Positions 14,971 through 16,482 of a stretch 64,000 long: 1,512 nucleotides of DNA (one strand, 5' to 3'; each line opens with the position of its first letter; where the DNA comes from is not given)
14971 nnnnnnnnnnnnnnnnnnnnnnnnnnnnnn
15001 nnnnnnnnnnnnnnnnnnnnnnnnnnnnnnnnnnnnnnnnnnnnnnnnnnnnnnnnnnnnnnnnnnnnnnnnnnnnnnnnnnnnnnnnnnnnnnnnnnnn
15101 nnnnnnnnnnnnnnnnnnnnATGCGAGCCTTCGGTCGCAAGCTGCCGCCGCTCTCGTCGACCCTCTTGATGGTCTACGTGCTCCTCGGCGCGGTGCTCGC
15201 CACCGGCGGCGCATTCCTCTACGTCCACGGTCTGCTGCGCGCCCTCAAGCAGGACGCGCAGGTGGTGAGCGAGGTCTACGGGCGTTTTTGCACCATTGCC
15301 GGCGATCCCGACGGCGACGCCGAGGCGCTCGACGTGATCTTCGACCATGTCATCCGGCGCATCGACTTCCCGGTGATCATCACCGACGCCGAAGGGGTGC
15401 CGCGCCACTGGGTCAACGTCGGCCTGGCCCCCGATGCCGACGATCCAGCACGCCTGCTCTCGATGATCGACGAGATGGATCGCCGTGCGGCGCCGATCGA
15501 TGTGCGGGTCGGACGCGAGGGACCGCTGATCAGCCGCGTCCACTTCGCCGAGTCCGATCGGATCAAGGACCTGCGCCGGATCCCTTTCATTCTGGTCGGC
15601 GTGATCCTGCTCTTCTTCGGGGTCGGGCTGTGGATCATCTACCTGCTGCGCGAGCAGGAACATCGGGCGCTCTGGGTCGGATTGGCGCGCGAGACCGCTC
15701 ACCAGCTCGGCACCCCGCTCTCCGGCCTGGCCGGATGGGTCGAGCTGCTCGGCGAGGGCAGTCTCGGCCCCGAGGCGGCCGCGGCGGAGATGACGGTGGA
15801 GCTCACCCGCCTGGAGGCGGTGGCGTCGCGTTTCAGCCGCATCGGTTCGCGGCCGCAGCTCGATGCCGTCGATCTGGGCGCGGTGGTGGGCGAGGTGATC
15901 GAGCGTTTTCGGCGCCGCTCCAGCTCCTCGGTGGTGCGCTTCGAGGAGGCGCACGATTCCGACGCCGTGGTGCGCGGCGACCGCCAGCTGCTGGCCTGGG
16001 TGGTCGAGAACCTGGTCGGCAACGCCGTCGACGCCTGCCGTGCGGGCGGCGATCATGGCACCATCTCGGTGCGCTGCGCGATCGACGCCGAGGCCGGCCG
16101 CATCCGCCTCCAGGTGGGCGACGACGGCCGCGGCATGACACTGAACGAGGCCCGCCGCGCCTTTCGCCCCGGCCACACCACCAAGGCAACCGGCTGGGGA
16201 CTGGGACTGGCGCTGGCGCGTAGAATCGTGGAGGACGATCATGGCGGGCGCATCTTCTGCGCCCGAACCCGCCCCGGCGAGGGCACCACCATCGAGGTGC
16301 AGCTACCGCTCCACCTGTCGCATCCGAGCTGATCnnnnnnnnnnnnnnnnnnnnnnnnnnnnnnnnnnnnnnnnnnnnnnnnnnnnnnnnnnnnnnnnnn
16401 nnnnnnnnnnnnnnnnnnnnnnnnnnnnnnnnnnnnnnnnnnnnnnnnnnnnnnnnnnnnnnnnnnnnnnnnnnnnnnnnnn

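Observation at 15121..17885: PorY/PorX-like two-component pair (small 2-TM kinase plus REC-PglZ regulator) fused to the tamB operon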

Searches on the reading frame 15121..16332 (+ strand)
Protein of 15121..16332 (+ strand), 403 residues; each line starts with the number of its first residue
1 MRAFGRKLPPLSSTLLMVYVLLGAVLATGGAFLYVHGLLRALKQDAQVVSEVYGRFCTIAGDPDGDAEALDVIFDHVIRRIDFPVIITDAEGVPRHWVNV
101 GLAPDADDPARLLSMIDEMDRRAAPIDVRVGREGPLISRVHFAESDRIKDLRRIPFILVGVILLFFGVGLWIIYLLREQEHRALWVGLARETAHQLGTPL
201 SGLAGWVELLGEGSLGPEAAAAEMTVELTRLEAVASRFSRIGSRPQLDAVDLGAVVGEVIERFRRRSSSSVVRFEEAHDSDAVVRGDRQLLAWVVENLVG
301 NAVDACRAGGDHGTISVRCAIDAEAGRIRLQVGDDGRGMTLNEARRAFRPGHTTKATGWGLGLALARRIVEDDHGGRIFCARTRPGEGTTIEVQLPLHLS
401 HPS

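Call 7: search_protein_families(library=pfam, proteins=[window:15121-16332:+], max_evalue=0.01)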
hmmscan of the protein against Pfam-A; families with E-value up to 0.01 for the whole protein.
window:15121-16332:+ (403 aa): 4 families
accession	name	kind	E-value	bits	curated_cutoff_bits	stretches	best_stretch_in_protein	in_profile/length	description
PF02518.31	HATPase_c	-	2.2e-21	76.8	26.4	1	286-398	1-110/111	Histidine kinase-, DNA gyrase B-, and HSP90-like ATPase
PF13581.12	HATPase_c_2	-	3.5e-05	24.3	27.4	1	294-372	35-111/127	Histidine kinase-like ATPase domain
PF00512.31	HisKA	-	0.0027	18.2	26.9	1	190-219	7-36/66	His Kinase A (phospho-acceptor) domain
PF13589.12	HATPase_c_3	-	0.0048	17.4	25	1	294-356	6-62/137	Histidine kinase-, DNA gyrase B-, and HSP90-like ATPase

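Call 8: search_protein_families(library=ncbifam, proteins=[window:15121-16332:+], max_evalue=0.01)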
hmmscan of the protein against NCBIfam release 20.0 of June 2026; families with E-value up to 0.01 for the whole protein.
window:15121-16332:+ (403 aa): 76 families (the best 25 are shown)
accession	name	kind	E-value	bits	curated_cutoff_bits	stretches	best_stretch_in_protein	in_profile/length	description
NF008468.0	PRK11360.1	equivalog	3e-27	95.3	646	1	188-398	399-609/616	two-component system sensor histidine kinase AtoS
NF007688.0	PRK10364.1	equivalog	4.9e-22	78.3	479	1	186-398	241-452/460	two-component system sensor histidine kinase ZraS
TIGR02916.1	PEP_his_kin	equivalog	2.4e-19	69.4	300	1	228-396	521-679/679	XrtA/PEP-CTERM system histidine kinase PrsK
NF010411.0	PRK13837.1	equivalog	5.1e-19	67.8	647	1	238-398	509-676/828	two-component system VirA-like sensor kinase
NF041880.1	EPS_EpsF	equivalog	1.1e-16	60.4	900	1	237-396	337-492/492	response regulator EpsF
NF046044.1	PnpS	equivalog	1.3e-16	60.6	400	1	193-396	178-390/390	two-component system histidine kinase PnpS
NF033092.0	HK_WalK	equivalog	1.8e-16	59.9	725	1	192-397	379-594/594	cell wall metabolism sensor histidine kinase WalK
TIGR02966.1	phoR_proteo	equivalog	3.8e-16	59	334.2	1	193-393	122-331/333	phosphate regulon sensor histidine kinase PhoR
NF053867.1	SprKinKinDBac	equivalog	8.8e-16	57.4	775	1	186-398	287-498/500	sporulation kinase KinD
NF052574.1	HisKinEspCMyxo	equivalog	1.4e-14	53.2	1200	1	237-396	479-636/785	serine histidine kinase EspC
NF008312.0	PRK11100.1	equivalog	5.8e-14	51.8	356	1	191-397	262-474/477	two-component system sensor histidine kinase CreC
NF041777.1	sens_FixL_Rhizob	equivalog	1.1e-13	50.7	850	1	267-397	356-481/485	sensor protein FixL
NF008298.1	PRK11086.1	subfamily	1.3e-13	50.2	520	1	291-398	424-526/529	DcuS/MalK family sensor histidine kinase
NF007898.0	PRK10604.1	equivalog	1.8e-13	50.5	478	1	191-401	218-427/433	two-component system sensor histidine kinase RstB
NF006800.0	PRK09303.1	equivalog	5.7e-13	48.6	342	1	248-398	229-378/383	histidine kinase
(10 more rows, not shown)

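Call 29: find_homologous_proteins(query=window:15121-16332:+, max_evalue=0.00001)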
Query window:15121-16332:+ (403 aa): 4836 proteins with E <= 0.00001 among 8000 candidates; the best 120 are listed.
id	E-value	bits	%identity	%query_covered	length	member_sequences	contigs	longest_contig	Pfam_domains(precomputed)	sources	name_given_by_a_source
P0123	1.6e-263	892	100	100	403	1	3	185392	PF02518.32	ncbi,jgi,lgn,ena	-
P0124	4.7e-190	650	75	99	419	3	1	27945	PF02518.32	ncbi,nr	ncbi:MAG: hypothetical protein CME06_09945 [Gemmatimonadetes bacterium]|nr:hypothetical protein [Gem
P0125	5.0e-161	554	65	97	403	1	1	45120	PF02518.32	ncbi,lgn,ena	-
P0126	2.0e-159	549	64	98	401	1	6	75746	PF02518.32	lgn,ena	-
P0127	1.8e-158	546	64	97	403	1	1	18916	PF02518.32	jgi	jgi:signal transduction histidine kinase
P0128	2.5e-131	456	57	97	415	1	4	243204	PF02518.32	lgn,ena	-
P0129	6.8e-81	290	39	95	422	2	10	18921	PF02518.32,PF00512.32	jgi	jgi:NtrC-family two-component system sensor histidine kinase KinB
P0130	3.5e-80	288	41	95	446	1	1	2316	PF13581.13,PF02518.32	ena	-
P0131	8.5e-80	287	39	95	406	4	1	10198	PF13581.13,PF02518.32,PF00512.32,PF13589.13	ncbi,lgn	-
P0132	8.6e-80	287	38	95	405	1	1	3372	PF13581.13,PF02518.32,PF00512.32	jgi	jgi:two-component system, NtrC family, sensor histidine kinase KinB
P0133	2.7e-79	285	39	97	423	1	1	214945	PF13581.13,PF02518.32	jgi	-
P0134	4.8e-79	284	39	98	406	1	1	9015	PF13581.13,PF02518.32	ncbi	-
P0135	6.6e-79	284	40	95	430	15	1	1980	PF13581.13,PF02518.32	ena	-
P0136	1.8e-78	282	38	94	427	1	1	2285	PF02518.32,PF00512.32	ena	-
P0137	3.3e-78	281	39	95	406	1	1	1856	PF13581.13,PF02518.32,PF00512.32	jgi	jgi:signal transduction histidine kinase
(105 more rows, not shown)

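Call 34: search_solved_structures(query=window:15121-16332:+, max_evalue=1e-8)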
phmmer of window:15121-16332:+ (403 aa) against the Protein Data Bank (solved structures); distinct sequences matched with E-value up to 1e-8: 12.
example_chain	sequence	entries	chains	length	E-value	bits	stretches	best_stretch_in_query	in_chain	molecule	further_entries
9jfj_A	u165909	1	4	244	7e-22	81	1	186-400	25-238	Sensor histidine kinase ZraS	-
3a0r_A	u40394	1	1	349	8.5e-17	64.3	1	158-385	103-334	Sensor protein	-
3d36_A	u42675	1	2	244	2.2e-15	59.7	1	186-400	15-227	Sporulation kinase B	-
3a0t_A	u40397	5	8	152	2.8e-13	52.7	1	252-386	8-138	Sensor protein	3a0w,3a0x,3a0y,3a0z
7z8n_A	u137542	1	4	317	3e-11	46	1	191-397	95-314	Histidine kinase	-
4q20_A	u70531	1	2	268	1.9e-10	43.4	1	191-396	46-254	Sensor protein DivL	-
3sl2_A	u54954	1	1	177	3.1e-10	42.7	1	257-397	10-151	Sensor histidine kinase yycG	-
4i5s_A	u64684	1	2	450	7.5e-10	41.4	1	178-397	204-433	Putative histidine kinase CovS; VicK-like protein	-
5idj_A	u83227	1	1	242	1.6e-09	40.3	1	238-398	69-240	Histidine kinase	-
5idm_A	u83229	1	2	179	1.9e-09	40.1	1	246-398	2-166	Cell cycle histidine kinase CckA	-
4kp4_A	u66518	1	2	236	4.9e-09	38.7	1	192-398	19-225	Osmolarity sensor protein EnvZ, Histidine kinase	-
9p6i_A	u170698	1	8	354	5.4e-09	38.6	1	190-398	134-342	histidine kinase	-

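Call 86: predict_structure(alignment_id=A3)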
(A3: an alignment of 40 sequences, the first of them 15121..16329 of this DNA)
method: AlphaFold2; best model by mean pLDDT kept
length: 403 residues; sequences in the alignment: 40
mean_pLDDT: 84.7   pTM: 0.65
mean pLDDT of the five models: 84.7, 82.0, 81.4, 80.7, 79.0
residues with pLDDT >= 90: 162; 70-90: 193; 50-70: 37; < 50: 11
segments of 3 or more residues with pLDDT < 50: 1-10
pLDDT, mean of each block of 10 residues (from residue 1): 43 75 85 85 82 77 64 65 87 92 88 95 89 88 86 86 87 83 74 78 88 91 90 84 88 95 80 85 93 94 89 92 95 94 89 67 88 95 95 94 55
secondary structure, 60 per line:
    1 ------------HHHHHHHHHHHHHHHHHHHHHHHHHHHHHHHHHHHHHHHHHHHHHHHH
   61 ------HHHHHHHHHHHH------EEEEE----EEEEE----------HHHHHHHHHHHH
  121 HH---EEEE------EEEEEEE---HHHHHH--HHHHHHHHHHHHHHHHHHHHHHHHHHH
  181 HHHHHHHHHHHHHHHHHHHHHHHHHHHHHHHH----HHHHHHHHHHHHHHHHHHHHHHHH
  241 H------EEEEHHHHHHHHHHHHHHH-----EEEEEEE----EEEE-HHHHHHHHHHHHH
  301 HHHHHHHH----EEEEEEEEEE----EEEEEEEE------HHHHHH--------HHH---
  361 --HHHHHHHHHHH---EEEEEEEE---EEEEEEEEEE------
elements in order: H13-60 H67-78 E85-89 E94-98 H109-122 E126-129 E136-142 H146-151 H154-212 H217-241 E248-251 H252-266 E272-278 E283-286 H288-308 E313-322 E327-334 H341-346 H363-373 E377-384 E388-397

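Call 88: fold_search(model_id=the predicted structure, library=pdb)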
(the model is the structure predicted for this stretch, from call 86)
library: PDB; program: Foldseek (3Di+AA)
matches with E <= 10: 672; with E <= 0.001: 341
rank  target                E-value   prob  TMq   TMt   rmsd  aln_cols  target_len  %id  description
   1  9a5d_A                1.7e-17  1.00  0.38  0.26  20.4       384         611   18  Integrative model of WALK-YYCH by crosslinking MS and deep learning (released 2024-09-18)
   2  8a6x_B                3.8e-15  1.00  0.36  0.39  27.0       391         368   19  Crystal structure of a chimeric LOV-Histidine kinase SB2F1 (asymmetrical variant, trigonal form with long c axis) (released 2024-01-10)
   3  4gcz_A                4.6e-15  1.00  0.36  0.39  19.8       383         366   20  Structure of a blue-light photoreceptor (released 2013-06-19)
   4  9jfj_A                4.8e-15  1.00  0.37  0.61   8.4       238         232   26  Crystal structure of the cytoplasmic domain of ZraS in ADP-bound form (released 2025-03-26)
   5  4q20_B                9.1e-15  1.00  0.40  0.65   5.5       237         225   23  Crystal structure of a C-terminal part of tyrosine kinase (DivL) from Caulobacter crescentus CB15 at 2.50 A resolution (released 2014-04-23)
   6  9jfj_B                1.1e-14  1.00  0.37  0.63  14.4       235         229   27  Crystal structure of the cytoplasmic domain of ZraS in ADP-bound form (released 2025-03-26)
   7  3d36_B                2.0e-14  1.00  0.38  0.66   6.2       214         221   26  How to Switch Off a Histidine Kinase: Crystal Structure of Geobacillus stearothermophilus KinB with the Inhibitor Sda (released 2009-01-13)
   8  9jfj_C                3.4e-14  1.00  0.38  0.63   8.0       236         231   28  Crystal structure of the cytoplasmic domain of ZraS in ADP-bound form (released 2025-03-26)
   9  3d36_A                3.8e-14  1.00  0.38  0.66   6.5       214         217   26  How to Switch Off a Histidine Kinase: Crystal Structure of Geobacillus stearothermophilus KinB with the Inhibitor Sda (released 2009-01-13)
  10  4gcz_B                4.0e-14  1.00  0.35  0.37  16.2       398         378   20  Structure of a blue-light photoreceptor (released 2013-06-19)
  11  6rh8_A                4.3e-14  1.00  0.43  0.69   4.5       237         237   23  Revisiting pH-gated conformational switch. Complex HK853 mutant H260A -RR468 mutant D53A pH 5.3 (released 2020-02-19)
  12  4q20_A                4.8e-14  1.00  0.39  0.64   6.4       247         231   23  Crystal structure of a C-terminal part of tyrosine kinase (DivL) from Caulobacter crescentus CB15 at 2.50 A resolution (released 2014-04-23)
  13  4u7o_A                4.8e-14  1.00  0.35  0.58   6.7       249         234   22  Active histidine kinase bound with ATP (released 2015-09-02)
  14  9jfj_D                5.7e-14  1.00  0.36  0.60  14.3       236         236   27  Crystal structure of the cytoplasmic domain of ZraS in ADP-bound form (released 2025-03-26)
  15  8vc9_D                7.2e-14  1.00  0.37  0.39  22.2       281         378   19  Hybrid response regulator LvrB from Leptospira / phosphorylated REC form (released 2024-12-18)
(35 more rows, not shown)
